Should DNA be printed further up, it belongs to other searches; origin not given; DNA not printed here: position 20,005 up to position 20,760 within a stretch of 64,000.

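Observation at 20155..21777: Three-gene AT-rich operon: HigB/Gp49-like protein, XRE HTH with a long tail, and a 151-aa orphan; candidate undescribed tripartite TA/defence module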

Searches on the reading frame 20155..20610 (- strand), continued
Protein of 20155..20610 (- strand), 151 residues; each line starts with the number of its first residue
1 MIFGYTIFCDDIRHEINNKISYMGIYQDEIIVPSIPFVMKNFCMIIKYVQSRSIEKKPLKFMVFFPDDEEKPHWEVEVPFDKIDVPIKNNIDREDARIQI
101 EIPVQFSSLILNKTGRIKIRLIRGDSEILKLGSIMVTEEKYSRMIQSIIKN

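Call 59: fold_search(model_id=the predicted structure, library=pdb)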
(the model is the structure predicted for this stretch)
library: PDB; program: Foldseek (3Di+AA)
matches with E <= 10: 1816; with E <= 0.001: 0
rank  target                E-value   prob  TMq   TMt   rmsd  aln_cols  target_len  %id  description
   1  5ml2                  1.6e-03  1.00  0.36  0.37   7.1       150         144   14  The crystal structure of PDE6D in complex with inhibitor-3 (released 2017-02-01)
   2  5x73                  1.9e-03  0.99  0.37  0.37   7.2       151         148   14  The crystal Structure PDE delta in complex with R-p9 (released 2017-10-04)
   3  5ml6                  2.4e-03  0.99  0.37  0.38   6.6       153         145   16  The crystal structure of PDE6D in complex to inhibitor-8 (released 2017-02-01)
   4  4jhp_B                3.0e-03  0.99  0.37  0.39   6.6       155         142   14  The crystal structure of the RPGR RCC1-like domain in complex with PDE6D (released 2013-04-17)
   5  5x74                  4.0e-03  0.99  0.38  0.38   6.6       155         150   15  The crystal Structure PDE delta in complex with compound (R, R)-1g (released 2017-10-04)
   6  9hmc_A                4.5e-03  0.99  0.37  0.38   6.6       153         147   16  Crystal structure of PDE6D in complex with compound 5e (released 2025-12-24)
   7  5ml8                  4.7e-03  0.99  0.37  0.38   6.7       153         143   16  The crystal structure of PDE6D in complex to inhibitor-4 (released 2017-02-01)
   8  1ksj_B                5.0e-03  0.98  0.34  0.36   8.0       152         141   12  Complex of Arl2 and PDE delta, Crystal Form 2 (SeMet) (released 2002-05-08)
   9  5t4x                  5.0e-03  0.98  0.35  0.36   6.9       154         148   14  CRYSTAL STRUCTURE OF PDE6D IN APO-STATE (released 2018-01-10)
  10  5x72                  5.0e-03  0.98  0.34  0.35   7.2       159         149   12  The crystal Structure PDE delta in complex with (rac)-p9 (released 2017-10-04)
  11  5e80_A                5.5e-03  0.98  0.36  0.36   7.2       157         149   13  The crystal structure of PDEd in complex with inhibitor-2a (released 2016-05-04)
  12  3t5i_A                5.8e-03  0.98  0.36  0.36   7.2       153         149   14  Structure of Fully modified farnesylated Rheb Peptide in complex with PDE6D (released 2011-11-02)
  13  3t5i_B                6.1e-03  0.99  0.36  0.38   7.0       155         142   11  Structure of Fully modified farnesylated Rheb Peptide in complex with PDE6D (released 2011-11-02)
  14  7q9r                  6.1e-03  0.97  0.35  0.35   7.4       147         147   14  Cocrystal structure of PDE6D bound to NRAS peptide (released 2022-01-19)
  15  4jv6                  6.8e-03  0.98  0.37  0.38   7.1       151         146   14  The crystal structure of PDE6D in complex to inhibitor-1 (released 2013-05-22)
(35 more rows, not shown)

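Call 61: fold_search(model_id=the predicted structure, library=viral)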
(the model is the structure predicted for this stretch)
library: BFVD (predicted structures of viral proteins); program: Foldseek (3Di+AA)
matches with E <= 10: 954; with E <= 0.001: 5
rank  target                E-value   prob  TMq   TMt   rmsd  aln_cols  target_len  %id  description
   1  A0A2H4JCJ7            6.3e-07  1.00  0.56  0.60   4.8       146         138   12  Uncharacterized protein [uncultured Caudovirales phage]
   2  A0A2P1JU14            5.1e-06  1.00  0.56  0.62   4.3       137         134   17  Uncharacterized protein [Anoxybacillus phage A403]
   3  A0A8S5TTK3            1.6e-05  1.00  0.62  0.58   5.2       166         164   13  Uncharacterized protein [Siphoviridae sp. ct5jB2]
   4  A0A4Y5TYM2            5.0e-05  1.00  0.53  0.33   4.9       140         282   12  (no name in the UniProt tables at hand)
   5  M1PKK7                2.5e-04  1.00  0.48  0.50   5.5       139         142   10  (no name in the UniProt tables at hand)
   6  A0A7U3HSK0            2.6e-03  0.99  0.35  0.32   8.9       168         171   11  (no name in the UniProt tables at hand)
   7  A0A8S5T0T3            6.6e-03  1.00  0.48  0.44   8.8       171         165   10  Uncharacterized protein [Siphoviridae sp. ctKFk2]
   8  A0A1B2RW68            7.7e-03  0.99  0.31  0.38   6.9       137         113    9  Uncharacterized protein [Lymphocystis disease virus 3]
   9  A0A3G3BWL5            1.3e-02  0.99  0.42  0.37   9.1       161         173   12  (no name in the UniProt tables at hand)
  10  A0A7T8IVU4            1.8e-02  0.98  0.36  0.37  10.0       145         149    8  (no name in the UniProt tables at hand)
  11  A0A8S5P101            1.8e-02  0.97  0.33  0.16   7.2       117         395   14  Uncharacterized protein [Siphoviridae sp. ctTBR23]
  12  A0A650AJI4            1.9e-02  0.96  0.33  0.09  15.2       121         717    7  (no name in the UniProt tables at hand)
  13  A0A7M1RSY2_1          2.6e-02  0.98  0.37  0.06   8.8       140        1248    9  Spore coat protein-like protein [uncultured phage cr124_1]
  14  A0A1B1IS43            2.8e-02  0.47  0.26  0.19  24.4       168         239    9  (no name in the UniProt tables at hand)
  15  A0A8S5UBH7            3.1e-02  0.94  0.37  0.34   9.8       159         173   10  Uncharacterized protein [Podoviridae sp. ctZkC8]
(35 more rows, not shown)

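Call 64: find_related_loci(query=A4, collection=viral_contigs, flank=6000)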
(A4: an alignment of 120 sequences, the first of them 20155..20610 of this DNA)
Query A4 (151 aa) in viral_contigs; peptide patterns used: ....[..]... (x = any residue, [..] = any of these).
116 stretches matched a pattern; 85 encode a relative of the query (tblastn E <= 1e-3); the best 80 are kept; 80 distinct loci.
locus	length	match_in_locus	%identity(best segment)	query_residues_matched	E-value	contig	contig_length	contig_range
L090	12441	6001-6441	35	3-139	7e-21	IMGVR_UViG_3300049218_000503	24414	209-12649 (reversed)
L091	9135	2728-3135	30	4-137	2e-16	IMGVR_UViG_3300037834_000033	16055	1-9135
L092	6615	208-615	31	4-136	4e-15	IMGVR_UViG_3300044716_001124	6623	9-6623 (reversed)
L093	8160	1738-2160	29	3-136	9e-15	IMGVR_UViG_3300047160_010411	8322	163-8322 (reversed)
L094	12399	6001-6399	30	3-138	1e-13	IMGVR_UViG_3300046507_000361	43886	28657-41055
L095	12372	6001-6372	29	3-128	1e-13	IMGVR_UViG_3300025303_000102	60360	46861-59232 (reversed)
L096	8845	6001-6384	28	2-128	3e-13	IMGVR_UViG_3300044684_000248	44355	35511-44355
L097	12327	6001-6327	34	6-112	6e-13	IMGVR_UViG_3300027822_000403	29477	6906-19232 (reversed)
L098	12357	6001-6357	33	3-122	7e-13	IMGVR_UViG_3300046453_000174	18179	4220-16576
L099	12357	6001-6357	33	3-122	7e-13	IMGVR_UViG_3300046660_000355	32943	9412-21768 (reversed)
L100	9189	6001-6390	30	3-134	8e-13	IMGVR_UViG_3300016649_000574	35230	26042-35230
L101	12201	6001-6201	31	3-69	2e-12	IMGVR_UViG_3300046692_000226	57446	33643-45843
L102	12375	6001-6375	28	3-128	4e-12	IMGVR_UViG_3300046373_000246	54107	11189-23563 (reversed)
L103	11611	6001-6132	50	8-51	5e-12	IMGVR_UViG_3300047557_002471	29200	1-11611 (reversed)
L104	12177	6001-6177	44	3-61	7e-12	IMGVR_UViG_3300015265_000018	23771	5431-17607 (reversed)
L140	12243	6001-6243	35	4-79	3e-8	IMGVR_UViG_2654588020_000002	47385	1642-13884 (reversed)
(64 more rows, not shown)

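Call 67: search_protein_families(library=pfam, proteins=[L094:2198-2899:-, L094:3966-4820:+, L094:5161-5580:+, L094:6700-7686:+, L094:8596-9204:-, L090:4013-4708:+, L090:7056-8357:+, L090:8877-9857:+, L140:2167-3474:-, L140:8732-10081:+], max_evalue=0.001)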
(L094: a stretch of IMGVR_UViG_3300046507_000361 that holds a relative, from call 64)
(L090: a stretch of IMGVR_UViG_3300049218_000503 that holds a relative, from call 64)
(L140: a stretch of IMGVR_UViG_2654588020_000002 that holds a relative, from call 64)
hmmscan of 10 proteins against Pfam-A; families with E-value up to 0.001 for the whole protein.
L094:2198-2899:- (233 aa): 2 families
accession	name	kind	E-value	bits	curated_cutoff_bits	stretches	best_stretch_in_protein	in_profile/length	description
PF03374.19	ANT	-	4.8e-25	88.4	25.3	1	126-231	4-107/108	Phage antirepressor protein KilAC domain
PF09669.15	Phage_pRha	-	1.4e-08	35.6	29.9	1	12-92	1-90/91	Phage regulatory protein Rha (Phage_pRha)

L094:3966-4820:+ (285 aa): 1 family
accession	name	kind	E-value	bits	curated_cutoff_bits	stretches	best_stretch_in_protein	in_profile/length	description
PF00717.28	Peptidase_S24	-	8.1e-17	61.4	23.3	1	189-276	29-115/116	Peptidase S24-like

L094:5161-5580:+ (140 aa): 0 families

L094:6700-7686:+ (329 aa): 2 families
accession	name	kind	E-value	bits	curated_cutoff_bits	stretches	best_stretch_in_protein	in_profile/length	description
PF00196.25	GerE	-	7e-11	42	23.5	1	217-268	3-54/57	Bacterial regulatory proteins, luxR family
PF08281.18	Sigma70_r4_2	-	4.9e-05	23.3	25.7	1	224-256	19-51/54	Sigma-70, region 4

L094:8596-9204:- (202 aa): 0 families

L090:4013-4708:+ (232 aa): 0 families

L090:7056-8357:+ (434 aa): 1 family
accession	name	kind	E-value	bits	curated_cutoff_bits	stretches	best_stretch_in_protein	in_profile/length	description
PF05069.18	Phage_tail_S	-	4.6e-06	27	24.3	1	317-416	63-130/148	Phage virion morphogenesis family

L090:8877-9857:+ (327 aa): 0 families

L140:2167-3474:- (435 aa): 1 family
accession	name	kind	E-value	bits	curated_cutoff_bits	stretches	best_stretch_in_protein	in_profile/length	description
PF01555.25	N6_N4_Mtase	-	1e-28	101.2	26.7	2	341-409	159-219/221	DNA methylase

L140:8732-10081:+ (450 aa): 1 family
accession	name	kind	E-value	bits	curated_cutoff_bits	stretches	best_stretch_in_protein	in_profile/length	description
PF00145.23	DNA_methylase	-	7.2e-54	183.8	22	2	6-168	3-165/324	C-5 cytosine-specific DNA methylase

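Call 69: search_solved_structures(query=A7, max_evalue=10, show_alignments=2)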
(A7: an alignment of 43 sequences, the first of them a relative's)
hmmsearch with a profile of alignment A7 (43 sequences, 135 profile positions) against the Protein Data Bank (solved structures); distinct sequences matched with E-value up to 10: 3.
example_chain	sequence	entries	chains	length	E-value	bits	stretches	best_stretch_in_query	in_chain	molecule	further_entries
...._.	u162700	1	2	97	0.078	16.2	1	84-115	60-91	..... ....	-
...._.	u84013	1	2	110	0.72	13.1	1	75-109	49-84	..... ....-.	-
5ja8_A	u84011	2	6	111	0.73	13.1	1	75-109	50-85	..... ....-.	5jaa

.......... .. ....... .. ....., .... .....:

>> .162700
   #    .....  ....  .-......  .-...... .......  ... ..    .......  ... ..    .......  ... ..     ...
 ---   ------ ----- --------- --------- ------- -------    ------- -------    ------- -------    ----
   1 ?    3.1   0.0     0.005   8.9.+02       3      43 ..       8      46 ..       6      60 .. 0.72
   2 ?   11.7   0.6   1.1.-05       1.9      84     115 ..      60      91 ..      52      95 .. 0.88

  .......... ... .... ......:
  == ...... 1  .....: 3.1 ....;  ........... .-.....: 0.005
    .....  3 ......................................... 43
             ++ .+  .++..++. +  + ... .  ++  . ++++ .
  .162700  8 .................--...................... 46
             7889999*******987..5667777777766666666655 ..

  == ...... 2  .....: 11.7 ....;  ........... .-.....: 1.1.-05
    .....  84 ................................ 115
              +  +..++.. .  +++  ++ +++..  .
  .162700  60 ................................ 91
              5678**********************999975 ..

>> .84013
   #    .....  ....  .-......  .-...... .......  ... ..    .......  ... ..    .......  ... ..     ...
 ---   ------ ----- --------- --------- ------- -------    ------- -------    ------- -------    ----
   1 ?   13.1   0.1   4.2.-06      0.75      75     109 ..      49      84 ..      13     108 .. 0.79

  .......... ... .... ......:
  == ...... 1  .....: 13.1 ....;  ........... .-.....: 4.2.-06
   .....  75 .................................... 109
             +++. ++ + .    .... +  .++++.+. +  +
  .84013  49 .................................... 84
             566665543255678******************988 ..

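Call 72: search_dna_similar(query=window:20158-20610:-, collection=phages, mode=protein, max_evalue=0.001, max_rows=25)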
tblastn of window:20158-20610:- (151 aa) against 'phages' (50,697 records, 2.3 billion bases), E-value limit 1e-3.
Records with a match: 7; places in all: 7; records where one place covers at least 80% of the query: 7.
Best place of each record, by identity: <60% 7.
By first word of the organism name: Pseudomonas 7.
By host as written in the record: - 3; Pseudomonas aeruginosa WH-SGI-V-07173 2; Pseudomonas aeruginosa 2.
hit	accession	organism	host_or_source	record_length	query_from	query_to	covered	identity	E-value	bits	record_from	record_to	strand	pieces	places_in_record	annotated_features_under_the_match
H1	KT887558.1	Pseudomonas phage phi2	Pseudomonas aeruginosa WH-SGI-V-07173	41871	3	139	91%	27.3%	6e-7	53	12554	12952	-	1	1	hypothetical protein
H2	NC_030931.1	Pseudomonas phage phi2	Pseudomonas aeruginosa WH-SGI-V-07173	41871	3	139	91%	27.3%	6e-7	53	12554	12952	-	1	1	hypothetical protein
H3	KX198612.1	Pseudomonas phage MD8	Pseudomonas aeruginosa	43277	3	139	91%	27.3%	6e-7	53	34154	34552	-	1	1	putative Ig-domain containing protein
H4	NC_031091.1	Pseudomonas phage MD8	Pseudomonas aeruginosa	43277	3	139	91%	27.3%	6e-7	53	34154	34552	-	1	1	putative Ig-domain containing protein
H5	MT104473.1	Pseudomonas phage MR13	-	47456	1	137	91%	26.6%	1e-8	58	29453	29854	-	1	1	hypothetical protein (x2)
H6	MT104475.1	Pseudomonas phage MR15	-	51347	1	137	91%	26.6%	1e-8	58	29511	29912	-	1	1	hypothetical protein (x2)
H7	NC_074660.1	Pseudomonas phage MR15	-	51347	1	137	91%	26.6%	1e-8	58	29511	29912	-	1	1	hypothetical protein (x2)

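Call 73: search_dna_similar(query=window:20158-20610:-, collection=plasmids, mode=protein, max_evalue=0.001, max_rows=25)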
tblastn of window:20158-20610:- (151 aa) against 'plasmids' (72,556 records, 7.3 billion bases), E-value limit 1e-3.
Records with a match: 6; places in all: 6; records where one place covers at least 80% of the query: 2.
Best place of each record, by identity: <60% 6.
By first word of the organism name: Rhizobium 5; Bosea 1.
By predicted mobility (MOB-suite, as given by PLSDB): non-mobilizable 6.
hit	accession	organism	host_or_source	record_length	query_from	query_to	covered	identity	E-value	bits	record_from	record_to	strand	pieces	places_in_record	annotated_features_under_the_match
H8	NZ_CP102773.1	Bosea sp. NBC_00550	-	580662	3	137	89%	29.8%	8e-9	60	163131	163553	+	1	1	hypothetical protein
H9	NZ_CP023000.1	Rhizobium sp. 11515TR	Cell culture,agricultural soil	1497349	1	125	83%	27.5%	4e-7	55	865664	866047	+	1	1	record has no annotation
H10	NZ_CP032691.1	Rhizobium sp. CCGE532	Phaseolus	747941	1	70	46%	31.4%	5e-7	55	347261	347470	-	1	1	hypothetical protein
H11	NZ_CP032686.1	Rhizobium sp. CCGE531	Phaseolus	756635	1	70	46%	31.4%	5e-7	55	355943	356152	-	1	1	hypothetical protein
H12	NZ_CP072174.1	Rhizobium sp. AB2/73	Phyla canescens,cell culture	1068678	1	64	42%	34.4%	9e-8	57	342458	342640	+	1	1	record has no annotation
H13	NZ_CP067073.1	Rhizobium sp. AB2/73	Phyla canescens,cell culture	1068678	1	64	42%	34.4%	9e-8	57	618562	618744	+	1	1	record has no annotation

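Call 74: get_annotated_region(hit=H3, flank=3500)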
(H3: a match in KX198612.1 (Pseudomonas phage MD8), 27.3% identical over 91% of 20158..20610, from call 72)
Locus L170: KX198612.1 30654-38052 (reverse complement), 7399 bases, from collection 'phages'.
description: Pseudomonas phage MD8, complete genome.
organism: Pseudomonas phage MD8 (NCBI taxid 1868596)
taxonomy: Viruses; Duplodnaviria; Heunggongvirae; Uroviricota; Caudoviricetes
host: Pseudomonas aeruginosa; source: -; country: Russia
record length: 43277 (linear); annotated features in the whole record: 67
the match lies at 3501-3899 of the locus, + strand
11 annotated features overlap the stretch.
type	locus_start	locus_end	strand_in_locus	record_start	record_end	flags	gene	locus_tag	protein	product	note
CDS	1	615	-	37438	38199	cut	-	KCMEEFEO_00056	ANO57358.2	replication protein O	-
CDS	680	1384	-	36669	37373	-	-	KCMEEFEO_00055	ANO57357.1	antirepressor protein CII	similar to antirepressor protein 1 Escherichia phage P1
CDS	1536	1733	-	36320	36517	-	-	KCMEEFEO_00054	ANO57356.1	repressor protein Cro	-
CDS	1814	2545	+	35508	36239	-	-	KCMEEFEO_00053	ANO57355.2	repressor protein cI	-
CDS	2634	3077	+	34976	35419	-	-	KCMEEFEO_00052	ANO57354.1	HigB-like toxin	-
CDS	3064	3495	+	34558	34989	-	-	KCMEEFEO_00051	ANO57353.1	HigA-like antitoxin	-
CDS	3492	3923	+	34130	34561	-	-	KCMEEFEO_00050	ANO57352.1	putative Ig-domain containing protein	-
CDS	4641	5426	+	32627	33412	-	-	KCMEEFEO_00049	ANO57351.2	hypothetical protein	-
CDS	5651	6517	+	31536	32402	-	-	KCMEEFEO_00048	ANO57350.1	chromosome partitioning ParB-like protein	-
CDS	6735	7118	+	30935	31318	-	-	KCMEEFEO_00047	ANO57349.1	transcriptional regulator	-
CDS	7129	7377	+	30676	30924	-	-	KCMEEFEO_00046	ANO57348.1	hypothetical protein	-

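Call 75: get_annotated_region(hit=H7, flank=3500)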
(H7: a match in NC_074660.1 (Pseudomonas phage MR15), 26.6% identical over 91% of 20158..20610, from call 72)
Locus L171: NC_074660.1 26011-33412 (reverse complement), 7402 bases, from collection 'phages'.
description: Pseudomonas phage MR15, complete genome.
organism: Pseudomonas phage MR15 (NCBI taxid 2711179)
taxonomy: Viruses; Duplodnaviria; Heunggongvirae; Uroviricota; Caudoviricetes
host: -; source: -; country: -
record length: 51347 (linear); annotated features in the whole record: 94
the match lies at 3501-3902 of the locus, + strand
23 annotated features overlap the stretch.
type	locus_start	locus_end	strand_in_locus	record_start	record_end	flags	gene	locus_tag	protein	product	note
CDS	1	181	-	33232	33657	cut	-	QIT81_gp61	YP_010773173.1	putative glycoside hydrolase protein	-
CDS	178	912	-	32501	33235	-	-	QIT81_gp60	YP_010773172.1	putative thioredoxin family protein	-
CDS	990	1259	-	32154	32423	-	-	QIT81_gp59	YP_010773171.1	putative Cro/Cl family transcriptional regulator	-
CDS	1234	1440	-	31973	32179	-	-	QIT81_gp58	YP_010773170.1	putative HTH-type transcriptional regulator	-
CDS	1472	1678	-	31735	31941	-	-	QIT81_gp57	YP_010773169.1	hypothetical protein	-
CDS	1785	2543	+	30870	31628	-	-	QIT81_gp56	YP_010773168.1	hypothetical protein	-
CDS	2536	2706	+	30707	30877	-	-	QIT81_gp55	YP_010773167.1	hypothetical protein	-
CDS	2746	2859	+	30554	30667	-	-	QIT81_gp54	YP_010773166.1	hypothetical protein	-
CDS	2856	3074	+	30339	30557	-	-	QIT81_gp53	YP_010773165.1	putative helix-turn-helix domain protein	-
CDS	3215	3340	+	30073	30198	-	-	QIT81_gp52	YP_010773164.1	hypothetical protein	-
CDS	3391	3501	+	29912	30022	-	-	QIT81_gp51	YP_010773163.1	hypothetical protein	-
CDS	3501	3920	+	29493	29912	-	-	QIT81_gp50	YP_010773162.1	hypothetical protein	-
CDS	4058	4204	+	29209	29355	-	-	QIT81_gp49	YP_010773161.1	hypothetical protein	-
CDS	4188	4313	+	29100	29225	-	-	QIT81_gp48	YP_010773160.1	hypothetical protein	-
CDS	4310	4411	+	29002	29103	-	-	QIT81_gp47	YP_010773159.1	putative HAMP domain-containing protein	-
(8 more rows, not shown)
